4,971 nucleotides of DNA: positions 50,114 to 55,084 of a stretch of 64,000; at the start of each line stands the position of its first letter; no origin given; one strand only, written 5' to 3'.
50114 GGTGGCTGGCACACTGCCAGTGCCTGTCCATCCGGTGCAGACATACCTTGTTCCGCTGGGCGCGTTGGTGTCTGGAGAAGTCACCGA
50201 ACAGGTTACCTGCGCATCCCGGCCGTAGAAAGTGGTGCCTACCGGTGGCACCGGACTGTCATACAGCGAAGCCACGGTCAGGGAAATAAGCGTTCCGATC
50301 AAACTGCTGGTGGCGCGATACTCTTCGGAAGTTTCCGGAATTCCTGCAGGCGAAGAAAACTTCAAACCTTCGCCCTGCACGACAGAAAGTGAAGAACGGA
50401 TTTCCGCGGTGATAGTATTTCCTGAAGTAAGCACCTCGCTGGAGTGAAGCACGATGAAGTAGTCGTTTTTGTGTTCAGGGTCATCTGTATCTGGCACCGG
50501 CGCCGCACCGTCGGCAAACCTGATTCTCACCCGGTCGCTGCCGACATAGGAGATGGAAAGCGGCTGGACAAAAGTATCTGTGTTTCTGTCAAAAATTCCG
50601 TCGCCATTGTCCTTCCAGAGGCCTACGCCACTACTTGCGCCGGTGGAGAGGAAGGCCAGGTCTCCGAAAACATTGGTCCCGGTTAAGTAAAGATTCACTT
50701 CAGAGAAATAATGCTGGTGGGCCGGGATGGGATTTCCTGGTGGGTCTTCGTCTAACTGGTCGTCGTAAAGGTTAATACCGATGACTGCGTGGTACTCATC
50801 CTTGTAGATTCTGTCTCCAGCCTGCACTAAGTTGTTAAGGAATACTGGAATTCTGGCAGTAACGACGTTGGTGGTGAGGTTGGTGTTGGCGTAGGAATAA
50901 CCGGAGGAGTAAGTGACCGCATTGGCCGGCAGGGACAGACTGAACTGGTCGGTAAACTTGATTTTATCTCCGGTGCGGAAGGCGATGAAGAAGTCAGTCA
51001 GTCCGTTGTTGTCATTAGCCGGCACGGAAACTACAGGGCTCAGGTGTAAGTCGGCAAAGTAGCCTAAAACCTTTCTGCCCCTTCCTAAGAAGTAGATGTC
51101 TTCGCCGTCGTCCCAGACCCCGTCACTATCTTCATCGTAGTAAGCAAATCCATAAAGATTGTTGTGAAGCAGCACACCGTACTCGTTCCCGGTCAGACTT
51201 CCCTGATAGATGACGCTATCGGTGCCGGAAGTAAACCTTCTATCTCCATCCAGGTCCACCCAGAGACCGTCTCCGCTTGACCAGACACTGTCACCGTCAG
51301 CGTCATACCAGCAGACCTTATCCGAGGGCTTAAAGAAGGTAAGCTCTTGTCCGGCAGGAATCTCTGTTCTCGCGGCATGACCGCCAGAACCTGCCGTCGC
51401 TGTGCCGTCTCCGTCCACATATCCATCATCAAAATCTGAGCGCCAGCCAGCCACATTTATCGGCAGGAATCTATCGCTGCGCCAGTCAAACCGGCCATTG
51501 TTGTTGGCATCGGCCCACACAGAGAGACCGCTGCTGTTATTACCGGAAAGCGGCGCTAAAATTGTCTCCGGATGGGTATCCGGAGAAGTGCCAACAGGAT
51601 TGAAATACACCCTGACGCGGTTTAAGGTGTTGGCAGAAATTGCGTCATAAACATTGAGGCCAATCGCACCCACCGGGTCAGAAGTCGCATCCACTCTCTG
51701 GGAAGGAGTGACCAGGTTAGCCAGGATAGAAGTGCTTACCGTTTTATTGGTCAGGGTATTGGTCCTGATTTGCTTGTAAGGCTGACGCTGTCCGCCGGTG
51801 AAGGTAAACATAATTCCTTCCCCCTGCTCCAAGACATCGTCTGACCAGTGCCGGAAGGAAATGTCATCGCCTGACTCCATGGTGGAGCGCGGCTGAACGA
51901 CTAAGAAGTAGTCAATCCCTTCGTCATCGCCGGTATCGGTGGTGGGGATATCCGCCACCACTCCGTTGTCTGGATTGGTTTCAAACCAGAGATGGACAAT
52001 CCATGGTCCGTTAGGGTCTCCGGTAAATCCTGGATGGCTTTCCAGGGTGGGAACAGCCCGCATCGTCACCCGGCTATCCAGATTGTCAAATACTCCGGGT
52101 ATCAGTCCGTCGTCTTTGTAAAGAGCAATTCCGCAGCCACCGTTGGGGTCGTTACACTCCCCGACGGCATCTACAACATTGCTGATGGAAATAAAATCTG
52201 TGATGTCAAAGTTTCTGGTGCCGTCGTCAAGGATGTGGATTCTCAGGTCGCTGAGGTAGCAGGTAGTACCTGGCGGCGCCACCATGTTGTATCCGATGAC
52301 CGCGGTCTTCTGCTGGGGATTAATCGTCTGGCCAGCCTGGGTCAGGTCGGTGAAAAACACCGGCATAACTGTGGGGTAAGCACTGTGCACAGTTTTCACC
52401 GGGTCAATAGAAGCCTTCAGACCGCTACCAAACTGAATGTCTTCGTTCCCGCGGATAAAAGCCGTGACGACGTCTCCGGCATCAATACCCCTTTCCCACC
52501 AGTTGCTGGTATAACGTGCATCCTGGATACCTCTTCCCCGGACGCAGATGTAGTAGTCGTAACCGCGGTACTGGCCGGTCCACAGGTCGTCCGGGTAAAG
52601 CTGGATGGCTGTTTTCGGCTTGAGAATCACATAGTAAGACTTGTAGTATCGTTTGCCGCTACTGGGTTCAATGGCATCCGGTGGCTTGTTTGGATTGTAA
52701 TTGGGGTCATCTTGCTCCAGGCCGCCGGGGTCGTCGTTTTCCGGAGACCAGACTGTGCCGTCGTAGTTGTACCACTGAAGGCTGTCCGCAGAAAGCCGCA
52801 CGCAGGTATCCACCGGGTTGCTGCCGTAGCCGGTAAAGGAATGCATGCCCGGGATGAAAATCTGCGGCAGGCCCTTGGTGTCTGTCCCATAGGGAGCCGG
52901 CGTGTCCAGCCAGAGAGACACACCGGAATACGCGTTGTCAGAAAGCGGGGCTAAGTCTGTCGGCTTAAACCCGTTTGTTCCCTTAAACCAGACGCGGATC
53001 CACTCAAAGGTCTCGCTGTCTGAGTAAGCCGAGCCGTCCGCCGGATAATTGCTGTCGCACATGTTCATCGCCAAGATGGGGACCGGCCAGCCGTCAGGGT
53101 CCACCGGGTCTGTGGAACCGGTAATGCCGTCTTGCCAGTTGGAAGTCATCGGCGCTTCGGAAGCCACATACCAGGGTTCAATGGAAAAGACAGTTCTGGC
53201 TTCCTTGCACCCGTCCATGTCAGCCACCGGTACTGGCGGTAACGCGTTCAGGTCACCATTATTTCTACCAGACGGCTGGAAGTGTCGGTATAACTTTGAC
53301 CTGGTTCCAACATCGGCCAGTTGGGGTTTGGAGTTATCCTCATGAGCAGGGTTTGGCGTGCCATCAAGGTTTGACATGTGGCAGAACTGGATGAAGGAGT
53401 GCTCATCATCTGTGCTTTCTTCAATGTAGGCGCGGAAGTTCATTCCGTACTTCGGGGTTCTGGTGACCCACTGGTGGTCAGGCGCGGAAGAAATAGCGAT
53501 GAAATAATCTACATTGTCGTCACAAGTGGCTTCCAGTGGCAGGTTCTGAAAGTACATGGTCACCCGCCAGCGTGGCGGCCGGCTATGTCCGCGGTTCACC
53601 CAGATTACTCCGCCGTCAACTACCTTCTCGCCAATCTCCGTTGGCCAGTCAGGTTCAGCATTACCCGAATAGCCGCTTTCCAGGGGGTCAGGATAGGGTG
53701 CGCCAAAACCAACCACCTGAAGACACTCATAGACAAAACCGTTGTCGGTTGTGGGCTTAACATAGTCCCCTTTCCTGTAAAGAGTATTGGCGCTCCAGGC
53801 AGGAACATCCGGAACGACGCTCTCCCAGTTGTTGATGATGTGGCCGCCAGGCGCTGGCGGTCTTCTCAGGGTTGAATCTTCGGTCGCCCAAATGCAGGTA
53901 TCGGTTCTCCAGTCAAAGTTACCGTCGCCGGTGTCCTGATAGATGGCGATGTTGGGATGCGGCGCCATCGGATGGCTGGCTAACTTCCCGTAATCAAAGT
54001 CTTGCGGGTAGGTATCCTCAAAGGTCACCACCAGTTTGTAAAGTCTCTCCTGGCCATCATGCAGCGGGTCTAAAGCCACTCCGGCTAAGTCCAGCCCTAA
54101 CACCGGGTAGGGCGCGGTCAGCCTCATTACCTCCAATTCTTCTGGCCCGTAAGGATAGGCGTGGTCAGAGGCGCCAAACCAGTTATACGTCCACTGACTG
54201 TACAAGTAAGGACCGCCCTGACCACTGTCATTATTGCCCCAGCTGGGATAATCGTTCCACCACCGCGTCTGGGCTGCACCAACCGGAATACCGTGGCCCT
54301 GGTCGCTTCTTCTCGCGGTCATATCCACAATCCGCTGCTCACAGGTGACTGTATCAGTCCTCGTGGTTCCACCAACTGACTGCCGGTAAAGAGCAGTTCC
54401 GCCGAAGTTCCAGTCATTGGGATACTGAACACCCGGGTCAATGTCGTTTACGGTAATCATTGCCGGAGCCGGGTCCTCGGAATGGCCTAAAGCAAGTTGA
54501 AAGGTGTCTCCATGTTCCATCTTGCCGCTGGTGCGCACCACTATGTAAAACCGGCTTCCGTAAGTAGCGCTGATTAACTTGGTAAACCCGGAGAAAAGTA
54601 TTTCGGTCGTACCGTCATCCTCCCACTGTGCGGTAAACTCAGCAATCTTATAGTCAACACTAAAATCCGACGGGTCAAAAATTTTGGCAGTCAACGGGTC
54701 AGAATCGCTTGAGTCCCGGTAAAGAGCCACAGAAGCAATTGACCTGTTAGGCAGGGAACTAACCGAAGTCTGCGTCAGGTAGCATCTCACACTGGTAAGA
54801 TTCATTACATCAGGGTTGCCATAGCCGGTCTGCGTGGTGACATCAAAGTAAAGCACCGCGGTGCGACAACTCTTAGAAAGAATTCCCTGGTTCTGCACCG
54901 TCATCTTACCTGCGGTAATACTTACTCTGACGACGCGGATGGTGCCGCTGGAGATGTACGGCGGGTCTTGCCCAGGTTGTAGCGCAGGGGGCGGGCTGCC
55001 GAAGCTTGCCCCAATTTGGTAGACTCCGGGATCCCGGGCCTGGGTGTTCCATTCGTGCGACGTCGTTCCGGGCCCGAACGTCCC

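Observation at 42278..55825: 4515-aa single-ORF protein with an internal ~900-aa segmental duplication and a BACON, RCC1 and dockerin C-terminal region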

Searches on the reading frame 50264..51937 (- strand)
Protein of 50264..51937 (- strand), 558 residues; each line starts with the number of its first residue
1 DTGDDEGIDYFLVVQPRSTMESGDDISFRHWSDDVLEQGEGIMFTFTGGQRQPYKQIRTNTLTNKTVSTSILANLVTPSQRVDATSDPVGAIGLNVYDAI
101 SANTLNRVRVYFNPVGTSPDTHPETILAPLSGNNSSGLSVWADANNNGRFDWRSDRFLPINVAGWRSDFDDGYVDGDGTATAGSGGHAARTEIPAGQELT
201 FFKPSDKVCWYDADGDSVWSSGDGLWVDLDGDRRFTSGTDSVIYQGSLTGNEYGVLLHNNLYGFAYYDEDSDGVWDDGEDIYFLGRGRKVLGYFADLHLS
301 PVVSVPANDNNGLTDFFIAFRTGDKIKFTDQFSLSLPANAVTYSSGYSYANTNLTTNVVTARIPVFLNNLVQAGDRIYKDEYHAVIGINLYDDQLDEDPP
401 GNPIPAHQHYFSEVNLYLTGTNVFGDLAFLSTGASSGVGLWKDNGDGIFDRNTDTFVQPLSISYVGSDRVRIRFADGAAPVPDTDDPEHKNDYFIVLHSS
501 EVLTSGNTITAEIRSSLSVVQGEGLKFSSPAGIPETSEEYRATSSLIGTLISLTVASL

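Call 13: find_homologous_proteins(query=window:50264-51937:-, max_evalue=0.001)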
Query window:50264-51937:-: 8000 candidates shared short words with the query, none scored E <= 0.001.

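Call 71: find_homologous_proteins(query=A3, max_evalue=1e-10)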
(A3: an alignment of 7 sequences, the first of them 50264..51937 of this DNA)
Query A3 (7 sequences): 8000 candidates shared short words with the query, none scored E <= 1e-10.

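Call 77: predict_structure(alignment_id=A4)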
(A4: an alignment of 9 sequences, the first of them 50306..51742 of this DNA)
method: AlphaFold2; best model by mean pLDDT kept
length: 479 residues; sequences in the alignment: 9
mean_pLDDT: 56.2   pTM: 0.42
mean pLDDT of the five models: 56.2, 55.9, 54.1, 52.9, 49.7
residues with pLDDT >= 90: 23; 70-90: 139; 50-70: 99; < 50: 218
segments of 3 or more residues with pLDDT < 50: 1-17, 50-52, 105-146, 154-160, 162-204, 208-210, 212-226, 260-310, 334-341, 452-459, 464-479
pLDDT, mean of each block of 10 residues (from residue 1): 37 41 68 66 67 60 82 87 80 84 46 28 28 30 47 48 41 32 29 34 46 40 48 82 66 73 37 26 32 42 35 73 66 47 70 63 86 89 87 91 81 75 72 73 56 42 41 25
secondary structure, 60 per line:
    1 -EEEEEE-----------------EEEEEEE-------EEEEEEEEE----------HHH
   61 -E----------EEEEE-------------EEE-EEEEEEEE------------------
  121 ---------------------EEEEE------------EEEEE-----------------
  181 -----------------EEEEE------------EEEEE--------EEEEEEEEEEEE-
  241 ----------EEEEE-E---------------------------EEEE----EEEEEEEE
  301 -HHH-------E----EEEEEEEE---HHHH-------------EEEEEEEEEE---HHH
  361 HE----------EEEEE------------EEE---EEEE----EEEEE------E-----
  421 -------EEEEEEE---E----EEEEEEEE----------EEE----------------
elements in order: E2-7 E25-31 E39-47 E73-77 E91-93 E95-102 E142-146 E159-163 E198-202 E215-219 E228-239 E251-255 E285-288 E293-300 E317-324 H328-331 E345-354 H358-361 E373-377 E390-392 E396-399 E404-408 E428-434 E443-450 E461-463

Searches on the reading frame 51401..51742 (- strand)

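Call 101: search_protein_families(library=pfam, proteins=[window:51401-51742:-], max_evalue=1)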
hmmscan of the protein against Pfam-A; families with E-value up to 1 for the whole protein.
window:51401-51742:- (114 aa): 2 families
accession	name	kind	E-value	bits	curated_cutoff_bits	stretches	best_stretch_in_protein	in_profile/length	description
PF20009.4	GEVED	-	0.088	14.1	24.4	1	73-88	2-16/78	GEVED domain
PF19958.5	EAD6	-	0.17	12.5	27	1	14-42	21-49/75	Effector-associated domain 6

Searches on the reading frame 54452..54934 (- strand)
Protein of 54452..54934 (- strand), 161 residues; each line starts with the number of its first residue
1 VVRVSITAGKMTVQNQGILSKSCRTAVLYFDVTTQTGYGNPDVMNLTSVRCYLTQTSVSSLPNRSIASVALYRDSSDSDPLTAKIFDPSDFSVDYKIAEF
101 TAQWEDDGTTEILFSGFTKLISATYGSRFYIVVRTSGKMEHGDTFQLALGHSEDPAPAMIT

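Call 101: search_protein_families(library=pfam, proteins=[window:54452-54934:-], max_evalue=1)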
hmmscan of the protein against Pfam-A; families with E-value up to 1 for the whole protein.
window:54452-54934:- (161 aa): 1 family
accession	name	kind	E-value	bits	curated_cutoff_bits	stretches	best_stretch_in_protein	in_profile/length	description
PF17517.7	IgGFc_binding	-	0.037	13.7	25.6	1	30-82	195-250/297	IgGFc binding protein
